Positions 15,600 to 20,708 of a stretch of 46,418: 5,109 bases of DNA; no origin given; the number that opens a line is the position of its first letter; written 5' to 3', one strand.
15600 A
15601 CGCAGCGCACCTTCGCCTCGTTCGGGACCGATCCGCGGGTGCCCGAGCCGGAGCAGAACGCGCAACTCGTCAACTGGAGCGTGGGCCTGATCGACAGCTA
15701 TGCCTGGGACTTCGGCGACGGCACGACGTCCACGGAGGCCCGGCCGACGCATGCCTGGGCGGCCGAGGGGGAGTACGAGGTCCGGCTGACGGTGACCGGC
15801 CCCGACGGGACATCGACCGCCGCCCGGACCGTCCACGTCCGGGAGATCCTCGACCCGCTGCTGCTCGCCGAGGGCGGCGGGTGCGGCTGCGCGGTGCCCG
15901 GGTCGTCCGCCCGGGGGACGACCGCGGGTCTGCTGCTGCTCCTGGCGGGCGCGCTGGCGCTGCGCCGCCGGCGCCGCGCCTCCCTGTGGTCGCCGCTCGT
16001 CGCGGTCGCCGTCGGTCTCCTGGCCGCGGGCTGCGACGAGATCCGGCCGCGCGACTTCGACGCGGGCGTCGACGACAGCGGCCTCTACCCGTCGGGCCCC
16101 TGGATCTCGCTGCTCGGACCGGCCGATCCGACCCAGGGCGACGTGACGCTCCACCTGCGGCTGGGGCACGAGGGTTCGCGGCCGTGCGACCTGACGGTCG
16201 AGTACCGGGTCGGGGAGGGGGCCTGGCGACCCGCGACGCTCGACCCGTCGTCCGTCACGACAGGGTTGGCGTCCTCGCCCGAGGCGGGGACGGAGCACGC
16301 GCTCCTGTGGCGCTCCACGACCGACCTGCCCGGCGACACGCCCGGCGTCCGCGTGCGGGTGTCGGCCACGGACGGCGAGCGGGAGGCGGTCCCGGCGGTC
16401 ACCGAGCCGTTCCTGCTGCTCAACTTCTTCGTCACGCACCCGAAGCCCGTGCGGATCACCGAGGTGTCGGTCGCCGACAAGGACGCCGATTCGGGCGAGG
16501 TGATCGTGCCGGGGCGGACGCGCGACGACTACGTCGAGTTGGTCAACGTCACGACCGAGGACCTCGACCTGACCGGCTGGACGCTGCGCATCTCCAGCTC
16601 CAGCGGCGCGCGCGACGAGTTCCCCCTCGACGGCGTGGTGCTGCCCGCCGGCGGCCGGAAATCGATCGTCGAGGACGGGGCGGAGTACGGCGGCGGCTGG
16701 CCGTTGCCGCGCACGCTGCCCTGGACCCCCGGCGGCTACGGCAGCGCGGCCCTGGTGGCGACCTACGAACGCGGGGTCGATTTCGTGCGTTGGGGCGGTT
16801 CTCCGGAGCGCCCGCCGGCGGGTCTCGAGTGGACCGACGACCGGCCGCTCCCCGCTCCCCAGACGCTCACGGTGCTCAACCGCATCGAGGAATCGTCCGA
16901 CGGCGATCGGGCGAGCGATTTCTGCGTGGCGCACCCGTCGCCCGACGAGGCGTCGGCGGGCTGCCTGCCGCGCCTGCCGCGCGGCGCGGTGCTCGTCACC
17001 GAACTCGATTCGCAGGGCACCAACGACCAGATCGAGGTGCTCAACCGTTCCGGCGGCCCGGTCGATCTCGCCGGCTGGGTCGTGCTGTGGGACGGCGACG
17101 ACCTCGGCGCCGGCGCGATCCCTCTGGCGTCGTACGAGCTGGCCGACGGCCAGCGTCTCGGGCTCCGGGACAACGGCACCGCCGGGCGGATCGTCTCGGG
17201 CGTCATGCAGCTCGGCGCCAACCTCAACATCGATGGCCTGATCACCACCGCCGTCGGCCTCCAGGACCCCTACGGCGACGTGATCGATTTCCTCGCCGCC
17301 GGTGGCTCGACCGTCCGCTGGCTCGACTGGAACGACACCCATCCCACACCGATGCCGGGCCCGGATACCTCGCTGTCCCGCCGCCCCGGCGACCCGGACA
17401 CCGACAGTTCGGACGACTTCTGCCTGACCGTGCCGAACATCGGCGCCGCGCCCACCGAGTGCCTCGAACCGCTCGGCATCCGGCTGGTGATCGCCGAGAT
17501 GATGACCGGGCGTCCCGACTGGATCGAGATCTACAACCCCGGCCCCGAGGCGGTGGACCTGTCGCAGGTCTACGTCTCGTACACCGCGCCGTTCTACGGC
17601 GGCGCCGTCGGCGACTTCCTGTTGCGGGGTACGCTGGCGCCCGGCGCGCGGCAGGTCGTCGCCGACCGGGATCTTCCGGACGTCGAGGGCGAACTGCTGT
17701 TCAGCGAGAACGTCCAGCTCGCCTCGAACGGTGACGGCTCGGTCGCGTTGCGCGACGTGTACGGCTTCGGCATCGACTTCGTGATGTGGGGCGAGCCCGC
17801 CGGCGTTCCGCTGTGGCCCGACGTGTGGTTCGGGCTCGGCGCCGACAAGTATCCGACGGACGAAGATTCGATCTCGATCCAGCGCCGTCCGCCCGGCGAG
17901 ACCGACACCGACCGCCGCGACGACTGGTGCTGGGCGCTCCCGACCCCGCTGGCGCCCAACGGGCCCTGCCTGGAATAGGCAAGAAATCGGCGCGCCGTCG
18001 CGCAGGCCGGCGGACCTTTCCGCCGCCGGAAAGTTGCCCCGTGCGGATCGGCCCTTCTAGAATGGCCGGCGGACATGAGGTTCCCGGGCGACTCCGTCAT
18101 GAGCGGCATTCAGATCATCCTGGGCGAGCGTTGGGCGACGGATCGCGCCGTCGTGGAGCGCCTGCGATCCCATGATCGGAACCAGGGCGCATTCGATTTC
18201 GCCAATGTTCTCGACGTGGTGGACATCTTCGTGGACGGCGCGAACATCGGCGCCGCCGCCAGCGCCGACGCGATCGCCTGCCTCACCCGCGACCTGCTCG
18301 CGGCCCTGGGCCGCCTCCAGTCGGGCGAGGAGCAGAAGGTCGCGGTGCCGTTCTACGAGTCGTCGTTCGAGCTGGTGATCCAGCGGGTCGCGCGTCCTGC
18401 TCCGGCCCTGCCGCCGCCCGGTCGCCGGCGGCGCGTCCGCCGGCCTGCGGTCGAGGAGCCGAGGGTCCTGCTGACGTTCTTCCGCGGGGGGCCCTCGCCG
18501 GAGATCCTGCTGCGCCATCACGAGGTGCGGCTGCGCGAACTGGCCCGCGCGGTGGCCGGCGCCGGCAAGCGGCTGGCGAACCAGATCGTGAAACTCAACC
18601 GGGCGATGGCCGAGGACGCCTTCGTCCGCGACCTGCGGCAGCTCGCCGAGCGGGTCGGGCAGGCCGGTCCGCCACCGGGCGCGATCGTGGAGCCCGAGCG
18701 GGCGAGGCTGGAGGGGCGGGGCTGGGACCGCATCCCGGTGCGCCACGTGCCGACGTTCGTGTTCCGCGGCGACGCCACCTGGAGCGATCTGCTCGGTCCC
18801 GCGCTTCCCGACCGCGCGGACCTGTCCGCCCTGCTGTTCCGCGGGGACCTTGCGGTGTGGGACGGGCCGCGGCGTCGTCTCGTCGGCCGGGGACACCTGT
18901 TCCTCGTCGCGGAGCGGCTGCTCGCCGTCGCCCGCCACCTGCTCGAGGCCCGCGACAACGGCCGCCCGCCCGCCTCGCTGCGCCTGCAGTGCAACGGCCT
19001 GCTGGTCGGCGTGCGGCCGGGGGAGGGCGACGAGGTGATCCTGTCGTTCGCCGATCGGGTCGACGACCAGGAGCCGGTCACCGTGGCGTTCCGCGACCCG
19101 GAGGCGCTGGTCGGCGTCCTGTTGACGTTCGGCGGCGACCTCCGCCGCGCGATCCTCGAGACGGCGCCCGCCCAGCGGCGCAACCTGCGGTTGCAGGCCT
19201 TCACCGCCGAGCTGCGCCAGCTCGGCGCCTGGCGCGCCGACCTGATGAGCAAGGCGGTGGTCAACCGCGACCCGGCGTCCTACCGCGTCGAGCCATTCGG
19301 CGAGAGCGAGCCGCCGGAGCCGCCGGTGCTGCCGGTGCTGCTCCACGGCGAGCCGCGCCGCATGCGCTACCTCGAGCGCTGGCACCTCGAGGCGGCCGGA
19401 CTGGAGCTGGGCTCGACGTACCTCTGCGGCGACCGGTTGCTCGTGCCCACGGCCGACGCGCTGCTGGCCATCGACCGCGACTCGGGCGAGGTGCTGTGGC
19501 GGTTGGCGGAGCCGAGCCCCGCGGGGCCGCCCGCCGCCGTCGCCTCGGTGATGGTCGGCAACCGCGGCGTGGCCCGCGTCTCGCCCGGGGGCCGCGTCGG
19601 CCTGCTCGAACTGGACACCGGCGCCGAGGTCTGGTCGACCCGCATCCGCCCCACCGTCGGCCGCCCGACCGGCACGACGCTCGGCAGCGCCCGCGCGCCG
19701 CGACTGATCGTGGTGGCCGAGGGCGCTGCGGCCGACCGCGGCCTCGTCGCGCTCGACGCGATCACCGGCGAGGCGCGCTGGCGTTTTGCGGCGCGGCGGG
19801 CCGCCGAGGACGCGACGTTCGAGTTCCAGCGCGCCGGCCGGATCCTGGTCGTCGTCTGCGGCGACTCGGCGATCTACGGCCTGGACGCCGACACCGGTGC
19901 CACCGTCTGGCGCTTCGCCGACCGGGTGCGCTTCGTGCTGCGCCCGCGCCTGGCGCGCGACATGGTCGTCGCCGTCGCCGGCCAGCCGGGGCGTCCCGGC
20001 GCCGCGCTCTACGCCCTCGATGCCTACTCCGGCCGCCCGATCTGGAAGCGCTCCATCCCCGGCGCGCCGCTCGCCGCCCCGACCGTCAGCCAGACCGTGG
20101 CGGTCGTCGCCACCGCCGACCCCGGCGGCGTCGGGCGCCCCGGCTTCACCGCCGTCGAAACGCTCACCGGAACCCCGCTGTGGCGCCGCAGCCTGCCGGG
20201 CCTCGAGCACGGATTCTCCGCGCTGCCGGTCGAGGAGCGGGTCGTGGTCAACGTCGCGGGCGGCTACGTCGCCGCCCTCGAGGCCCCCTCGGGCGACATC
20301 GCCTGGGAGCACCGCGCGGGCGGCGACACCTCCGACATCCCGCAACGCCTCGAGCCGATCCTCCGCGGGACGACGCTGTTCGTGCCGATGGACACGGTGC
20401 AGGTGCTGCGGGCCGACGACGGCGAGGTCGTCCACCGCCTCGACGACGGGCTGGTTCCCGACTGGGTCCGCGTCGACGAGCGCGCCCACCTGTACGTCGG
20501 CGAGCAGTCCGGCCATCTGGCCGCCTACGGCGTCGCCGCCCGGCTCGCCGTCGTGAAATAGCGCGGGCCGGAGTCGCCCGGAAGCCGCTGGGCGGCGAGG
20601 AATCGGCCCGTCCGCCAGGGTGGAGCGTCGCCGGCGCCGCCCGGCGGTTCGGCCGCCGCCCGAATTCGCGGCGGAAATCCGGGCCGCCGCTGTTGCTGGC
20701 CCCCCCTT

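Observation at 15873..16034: Stop-less junction 1: a C-terminal sorting tag (MYXO-CTERM-like) runs in frame into a lipoprotein signal peptide inside the 1487-aa ORF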

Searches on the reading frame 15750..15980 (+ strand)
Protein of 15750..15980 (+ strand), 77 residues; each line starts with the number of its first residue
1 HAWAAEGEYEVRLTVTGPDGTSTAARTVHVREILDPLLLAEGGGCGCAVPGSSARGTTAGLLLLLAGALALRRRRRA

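Call 8: search_protein_families(library=ncbifam, proteins=[window:15750-15980:+], max_evalue=1)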
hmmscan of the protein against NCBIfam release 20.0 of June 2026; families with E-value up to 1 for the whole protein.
window:15750-15980:+ (77 aa): 11 families
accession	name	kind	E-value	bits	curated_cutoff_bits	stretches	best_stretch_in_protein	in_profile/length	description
TIGR03901.2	MYXO-CTERM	domain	4.6e-07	30.1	20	1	42-76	1-34/34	MYXO-CTERM sorting domain-containing protein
NF038112.1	myxo_dep_M36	subfamily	0.00016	18.9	1500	1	8-76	1540-1603/1604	myxosortase-dependent M36 family metallopeptidase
TIGR02331.1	rib_alpha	repeat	0.0068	16.6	35.25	1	6-31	41-67/80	Rib/alpha/Esp repeat surface protein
NF045638.1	Mrt_dep_phytase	exception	0.024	13.3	440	1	40-76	398-430/430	myxosortase-dependent phytase-like phosphatase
TIGR02595.1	PEP_CTERM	domain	0.026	15.3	16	1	57-76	6-24/24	PEP-CTERM sorting domain-containing protein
NF033846.1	Rumino_NPXTG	domain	0.03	14.6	23.5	1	51-75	5-30/30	NPXTG-anchored protein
NF040681.2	GPS-CTERM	domain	0.062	13.5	28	1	58-76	10-28/28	GPS-CTERM domain-containing protein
NF041936.1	MXAN_0125_fam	equivalog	0.078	13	65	1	9-75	114-169/169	MXAN_0125 family MYXO-CTERM protein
TIGR01167.1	LPXTG_anchor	domain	0.099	13.4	15.9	1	57-76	14-33/34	LPXTG cell wall anchor domain-containing protein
TIGR03501.1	GlyGly_CTERM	domain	0.17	12.7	15.5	1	57-75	4-22/22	GlyGly-CTERM sorting domain-containing protein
NF050189.1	PGAP-CTERM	domain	0.19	11.8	25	1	61-77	12-28/28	PGAP-CTERM sorting domain-containing protein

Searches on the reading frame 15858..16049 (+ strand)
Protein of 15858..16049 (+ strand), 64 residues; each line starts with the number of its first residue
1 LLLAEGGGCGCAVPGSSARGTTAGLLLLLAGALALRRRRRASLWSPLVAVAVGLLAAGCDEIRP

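Call 61: search_protein_representatives(alignment_id=A2)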
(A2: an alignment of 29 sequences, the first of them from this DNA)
Query: 29 sequences, 65 profile positions. Proteins with E-value up to 0.001 (for the whole library): 259; up to 1e-10: 5; up to 1e-30: 0. The best 150 are listed.
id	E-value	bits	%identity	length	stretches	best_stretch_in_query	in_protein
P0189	7.9e-16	74.1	-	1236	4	3-63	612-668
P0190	1.3e-13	67.1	-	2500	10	20-58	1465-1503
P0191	7.7e-12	61.4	-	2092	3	4-61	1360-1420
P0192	1.8e-11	60.2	-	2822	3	3-41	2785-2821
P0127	5.9e-11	58.5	-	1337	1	3-64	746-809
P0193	2.1e-10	56.7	-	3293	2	3-63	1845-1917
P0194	4.8e-10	55.6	-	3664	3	3-64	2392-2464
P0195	1.0e-09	54.5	-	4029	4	2-53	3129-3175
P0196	1.3e-09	54.2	-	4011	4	5-57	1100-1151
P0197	3.7e-09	52.8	-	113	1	3-64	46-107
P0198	3.7e-09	52.8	-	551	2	4-58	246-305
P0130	1.6e-08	50.7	-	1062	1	2-64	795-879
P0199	5.7e-08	49.0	-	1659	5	10-59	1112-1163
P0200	6.0e-08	48.9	-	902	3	3-61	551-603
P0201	9.6e-08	48.3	-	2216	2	4-57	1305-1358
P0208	1.1e-06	44.8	-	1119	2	8-63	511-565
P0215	2.4e-06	43.8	-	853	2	6-61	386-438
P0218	3.4e-06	43.3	-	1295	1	4-63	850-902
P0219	3.4e-06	43.3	-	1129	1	4-63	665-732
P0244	2.9e-05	40.3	-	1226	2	8-63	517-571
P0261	6.1e-05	39.3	-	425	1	5-64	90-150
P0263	7.1e-05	39.1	-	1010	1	3-63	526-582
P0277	8.4e-05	38.8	-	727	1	3-64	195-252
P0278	8.4e-05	38.8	-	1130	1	8-64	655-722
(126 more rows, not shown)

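Call 77: search_protein_families(library=pfam, proteins=[P0208, P0218, P0219, P0244, P0215, P0261, P0277, P0278, P0263, P0198], max_evalue=0.0001)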
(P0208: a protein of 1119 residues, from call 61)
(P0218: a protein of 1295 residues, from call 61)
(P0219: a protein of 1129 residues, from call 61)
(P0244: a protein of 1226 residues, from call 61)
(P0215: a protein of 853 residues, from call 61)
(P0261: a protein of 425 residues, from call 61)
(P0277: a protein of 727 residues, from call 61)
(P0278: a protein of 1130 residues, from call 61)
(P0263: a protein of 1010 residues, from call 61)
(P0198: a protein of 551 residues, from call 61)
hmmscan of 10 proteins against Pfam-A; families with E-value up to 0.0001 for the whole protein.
P0208 (1119 aa): 10 families
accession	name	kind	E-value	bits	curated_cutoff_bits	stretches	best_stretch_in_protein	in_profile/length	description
PF13418.12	Kelch_4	-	2.9e-59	197.2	21.6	3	642-685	1-44/49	Galactose oxidase, central domain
PF13964.12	Kelch_6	-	4.8e-56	185.5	25.3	1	596-643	2-50/50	Kelch motif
PF01344.31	Kelch_1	-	4.3e-52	173.6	20.1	3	598-639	3-45/46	Kelch motif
PF07646.21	Kelch_2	-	1.4e-40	135.6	21.3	0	597-639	2-47/48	Kelch motif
PF24681.1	Kelch_KLHDC2_KLHL20_DRC7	-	8.9e-37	127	50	2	599-776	2-192/221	KLHDC2/KLHL20/DRC7 Kelch-repeats domain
PF13415.12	Kelch_3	-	1.4e-33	114.7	22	0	608-650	3-47/48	Galactose oxidase, central domain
PF25210.1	Kelch_FKB95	-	2.2e-33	116.4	70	0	592-657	75-145/268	FKB95, Kelch-repeats domain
PF24981.1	Beta-prop_ATRN-LZTR1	-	9.6e-28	97.7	50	1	591-765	34-226/289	Attractin/LZTR1 beta-propeller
PF07250.17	Glyoxal_oxid_N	-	1.9e-22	80.1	37.5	0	675-771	51-146/243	Glyoxal oxidase N-terminus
PF24996.1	NANM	-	5.4e-18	65.4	45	0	594-710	5-125/350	N-acetylneuraminate epimerase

P0218 (1295 aa): 2 families
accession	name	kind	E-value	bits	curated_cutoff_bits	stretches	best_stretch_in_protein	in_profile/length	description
PF13472.12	Lipase_GDSL_2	-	5.5e-10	40.5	32.9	1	1062-1280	1-177/178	GDSL-like Lipase/Acylhydrolase family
PF00657.28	Lipase_GDSL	-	7.6e-10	39.7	23.6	1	1060-1286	1-208/208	GDSL-like Lipase/Acylhydrolase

P0219 (1129 aa): 0 families

P0244 (1226 aa): 3 families
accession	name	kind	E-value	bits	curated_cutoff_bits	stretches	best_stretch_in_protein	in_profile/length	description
PF01510.30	Amidase_2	-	5.3e-34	117.8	26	1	765-886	3-130/131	N-acetylmuramoyl-L-alanine amidase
PF02557.22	VanY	-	5.6e-15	55.7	25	1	86-189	4-131/132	D-alanyl-D-alanine carboxypeptidase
PF16158.11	N_BRCA1_IG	-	4.5e-05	24.4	28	0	1016-1038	72-94/108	Ig-like domain from next to BRCA1 gene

P0215 (853 aa): 2 families
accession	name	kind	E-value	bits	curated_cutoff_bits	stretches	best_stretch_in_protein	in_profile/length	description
PF02012.26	BNR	-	3.5e-12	44.8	27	0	476-486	2-12/12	BNR/Asp-box repeat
PF15902.12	Sortilin-Vps10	-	1.5e-10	41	33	0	515-582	3-64/446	Sortilin, neurotensin receptor 3,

P0261 (425 aa): 0 families

P0277 (727 aa): 1 family
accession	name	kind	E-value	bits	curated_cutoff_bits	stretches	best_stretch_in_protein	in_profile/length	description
PF13442.11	Cytochrome_CBB3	-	3.7e-07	30.8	27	1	651-724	8-68/68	Cytochrome C oxidase, cbb3-type, subunit III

P0278 (1130 aa): 2 families
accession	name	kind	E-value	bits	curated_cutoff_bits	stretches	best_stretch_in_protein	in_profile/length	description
PF01364.23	Peptidase_C25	-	5.9e-30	105.2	23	1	95-526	2-371/374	Peptidase family C25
PF13620.12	CarboxypepD_reg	-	1.2e-05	26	32.3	1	747-816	2-70/82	Carboxypeptidase regulatory-like domain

P0263 (1010 aa): 4 families
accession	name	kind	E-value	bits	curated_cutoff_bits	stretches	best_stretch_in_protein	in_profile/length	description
PF17963.7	Big_9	-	2.1e-29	102.7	23.6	2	227-314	1-89/89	Bacterial Ig domain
PF17892.7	Cadherin_5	-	4.4e-22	78.2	26.5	1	227-316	2-98/98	Cadherin-like domain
PF17803.7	Cadherin_4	-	3.7e-16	59.8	25.1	2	224-283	8-71/71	Bacterial cadherin-like domain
PF05345.18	He_PIG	-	3.2e-06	27.9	24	1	328-410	3-95/96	Putative Ig domain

P0198 (551 aa): 0 families

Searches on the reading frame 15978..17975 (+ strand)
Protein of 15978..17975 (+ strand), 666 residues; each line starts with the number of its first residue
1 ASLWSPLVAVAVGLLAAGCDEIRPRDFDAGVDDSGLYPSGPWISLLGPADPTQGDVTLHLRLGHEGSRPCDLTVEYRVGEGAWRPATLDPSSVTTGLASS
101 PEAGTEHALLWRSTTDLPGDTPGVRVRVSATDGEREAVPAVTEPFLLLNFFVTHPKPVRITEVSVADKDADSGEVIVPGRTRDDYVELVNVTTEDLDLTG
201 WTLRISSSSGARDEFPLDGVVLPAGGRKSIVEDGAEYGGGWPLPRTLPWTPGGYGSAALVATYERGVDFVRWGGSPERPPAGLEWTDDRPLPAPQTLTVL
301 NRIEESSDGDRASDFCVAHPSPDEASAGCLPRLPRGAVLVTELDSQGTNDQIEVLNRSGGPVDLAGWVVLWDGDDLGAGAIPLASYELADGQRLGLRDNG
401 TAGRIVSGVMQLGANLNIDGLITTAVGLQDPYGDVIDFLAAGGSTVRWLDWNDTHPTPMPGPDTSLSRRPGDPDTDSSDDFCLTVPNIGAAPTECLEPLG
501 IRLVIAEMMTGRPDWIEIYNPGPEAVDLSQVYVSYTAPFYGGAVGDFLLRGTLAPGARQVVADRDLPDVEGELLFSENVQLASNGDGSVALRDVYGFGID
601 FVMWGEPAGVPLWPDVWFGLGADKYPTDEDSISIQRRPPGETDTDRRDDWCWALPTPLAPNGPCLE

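Call 36: find_homologous_proteins(query=window:15978-17975:+, max_evalue=0.00001)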
Query window:15978-17975:+ (666 aa): 10 proteins with E <= 0.00001 among 8000 candidates.
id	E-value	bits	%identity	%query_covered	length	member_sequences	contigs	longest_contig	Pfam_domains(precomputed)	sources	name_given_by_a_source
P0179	1.7e-292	990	69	94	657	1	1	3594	PF00932.26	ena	-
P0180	1.3e-278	945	68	93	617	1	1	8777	PF00932.26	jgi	jgi:hypothetical protein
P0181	1.2e-219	750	54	99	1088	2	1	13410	PF00801.27,PF00932.26,PF01483.28,PF18911.7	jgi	-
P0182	5.0e-219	747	83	58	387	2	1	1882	PF00932.26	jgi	jgi:hypothetical protein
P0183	1.3e-216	739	54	92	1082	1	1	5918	PF00801.27,PF00932.26,PF18911.7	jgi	jgi:PKD repeat protein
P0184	4.0e-207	708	55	92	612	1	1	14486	PF00932.26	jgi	jgi:hypothetical protein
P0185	5.9e-198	678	56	81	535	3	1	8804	PF00932.26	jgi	-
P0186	3.4e-174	599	59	68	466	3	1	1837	PF00932.26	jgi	jgi:hypothetical protein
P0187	1.8e-16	78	36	47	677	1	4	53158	PF00932.26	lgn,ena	-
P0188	1.1e-8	52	31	20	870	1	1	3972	PF00932.26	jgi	-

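Call 38: find_encoding_contigs(protein=P0179, flank=4000, max_places=2)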
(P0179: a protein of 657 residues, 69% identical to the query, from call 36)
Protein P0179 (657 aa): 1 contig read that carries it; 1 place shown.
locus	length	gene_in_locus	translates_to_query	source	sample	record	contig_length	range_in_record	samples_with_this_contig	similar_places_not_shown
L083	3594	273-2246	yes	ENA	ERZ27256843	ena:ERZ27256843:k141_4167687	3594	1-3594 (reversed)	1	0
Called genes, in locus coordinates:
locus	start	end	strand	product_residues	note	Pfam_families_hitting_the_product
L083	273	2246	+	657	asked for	PF00932:LTD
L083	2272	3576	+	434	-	PF00275:EPSP_synthase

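Call 39: find_encoding_contigs(protein=P0184, flank=6000, max_places=2)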
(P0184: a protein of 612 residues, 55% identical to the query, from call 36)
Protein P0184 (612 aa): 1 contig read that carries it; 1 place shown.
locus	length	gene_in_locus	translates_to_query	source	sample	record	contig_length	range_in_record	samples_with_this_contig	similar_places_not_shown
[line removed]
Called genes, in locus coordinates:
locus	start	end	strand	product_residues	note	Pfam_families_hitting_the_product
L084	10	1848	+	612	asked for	PF00932:LTD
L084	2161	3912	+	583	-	PF00008:EGF (faint), PF12947:EGF_3 (weak), PF12662:cEGF (faint), PF06247:Plasmod_Pvs28 (weak), PF07645:EGF_CA, PF12946:EGF_MSP1_1, PF12947:EGF_3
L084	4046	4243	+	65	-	-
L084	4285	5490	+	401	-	-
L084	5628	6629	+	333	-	PF01244:Peptidase_M19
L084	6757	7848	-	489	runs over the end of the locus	PF01645:Glu_synthase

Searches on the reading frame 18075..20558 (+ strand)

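Call 21: search_protein_families(library=pfam, proteins=[window:18075-20558:+], max_evalue=0.001)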
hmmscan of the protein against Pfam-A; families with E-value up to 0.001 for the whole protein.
window:18075-20558:+ (828 aa): 4 families
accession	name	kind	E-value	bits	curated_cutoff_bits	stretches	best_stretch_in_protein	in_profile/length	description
PF13360.13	PQQ_2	-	4.8e-30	105.4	27.6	2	505-667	2-151/233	Outer membrane protein assembly factor BamB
PF13570.13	Beta-prop_ACSF4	-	6.3e-14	52.5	133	1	556-750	30-214/329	Beta-alanine-activating enzyme, beta-propeller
PF01011.28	PQQ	-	1.9e-07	30.6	26.7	0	553-616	65-142/595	Glucose/ethanol/alcohol dehydrogenase, beta-propeller domain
PF25293.1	Beta-prop_EMC1_N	-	2e-05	24.8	34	0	454-586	33-161/219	EMC1 N-terminal beta-propeller domain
